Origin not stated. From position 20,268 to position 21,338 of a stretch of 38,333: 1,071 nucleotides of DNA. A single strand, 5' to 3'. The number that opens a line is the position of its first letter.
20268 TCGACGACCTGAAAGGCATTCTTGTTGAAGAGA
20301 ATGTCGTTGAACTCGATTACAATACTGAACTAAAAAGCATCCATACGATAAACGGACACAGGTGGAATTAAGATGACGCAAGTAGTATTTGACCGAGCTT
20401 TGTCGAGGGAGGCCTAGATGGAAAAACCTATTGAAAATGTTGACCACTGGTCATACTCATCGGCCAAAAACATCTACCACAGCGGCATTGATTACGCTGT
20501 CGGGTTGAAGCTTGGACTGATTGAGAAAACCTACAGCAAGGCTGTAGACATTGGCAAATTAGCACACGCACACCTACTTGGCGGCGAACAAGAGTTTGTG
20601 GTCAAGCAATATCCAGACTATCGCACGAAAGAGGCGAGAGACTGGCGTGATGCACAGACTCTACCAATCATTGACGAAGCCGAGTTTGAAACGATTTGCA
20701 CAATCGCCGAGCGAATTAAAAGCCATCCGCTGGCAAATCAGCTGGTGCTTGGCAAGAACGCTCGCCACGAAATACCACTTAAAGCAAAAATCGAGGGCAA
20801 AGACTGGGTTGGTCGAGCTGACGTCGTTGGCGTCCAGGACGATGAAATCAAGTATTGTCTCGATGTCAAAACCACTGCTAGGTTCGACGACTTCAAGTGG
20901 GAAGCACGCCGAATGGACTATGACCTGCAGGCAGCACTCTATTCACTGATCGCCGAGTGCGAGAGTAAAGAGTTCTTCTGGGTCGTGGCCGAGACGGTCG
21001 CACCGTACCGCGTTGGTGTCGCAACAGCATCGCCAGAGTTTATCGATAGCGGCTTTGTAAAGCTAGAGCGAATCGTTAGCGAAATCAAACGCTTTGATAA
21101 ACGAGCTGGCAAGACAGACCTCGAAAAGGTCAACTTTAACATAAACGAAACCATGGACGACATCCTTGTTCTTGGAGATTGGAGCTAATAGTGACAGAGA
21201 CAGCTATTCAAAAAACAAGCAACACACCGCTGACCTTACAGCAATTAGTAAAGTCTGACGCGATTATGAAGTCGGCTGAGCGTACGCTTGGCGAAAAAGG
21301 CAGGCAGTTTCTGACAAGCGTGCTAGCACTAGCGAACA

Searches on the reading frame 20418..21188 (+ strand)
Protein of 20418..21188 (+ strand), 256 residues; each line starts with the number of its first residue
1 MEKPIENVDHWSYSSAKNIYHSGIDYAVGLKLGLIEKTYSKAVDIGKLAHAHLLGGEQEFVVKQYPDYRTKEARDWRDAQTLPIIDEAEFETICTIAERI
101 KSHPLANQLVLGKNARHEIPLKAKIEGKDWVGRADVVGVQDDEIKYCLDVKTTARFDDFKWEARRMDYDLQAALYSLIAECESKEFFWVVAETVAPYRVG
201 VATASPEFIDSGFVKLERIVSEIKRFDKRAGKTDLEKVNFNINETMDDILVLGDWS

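Call 22: search_protein_families(library=phrogs, proteins=[window:20418-21188:+], max_evalue=0.001)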
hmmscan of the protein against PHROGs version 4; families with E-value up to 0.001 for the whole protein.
window:20418-21188:+ (256 aa): 3 families
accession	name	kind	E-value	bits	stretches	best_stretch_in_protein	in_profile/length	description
phrog_412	-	DNA, RNA and nucleotide metabolism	2.1e-29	104.1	1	9-218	153-376/440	exonuclease VIII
phrog_1227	-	DNA, RNA and nucleotide metabolism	6.4e-09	36.4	1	10-197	18-196/268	exonuclease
phrog_607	-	DNA, RNA and nucleotide metabolism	2.6e-07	30.3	1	85-224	708-848/883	exonuclease VII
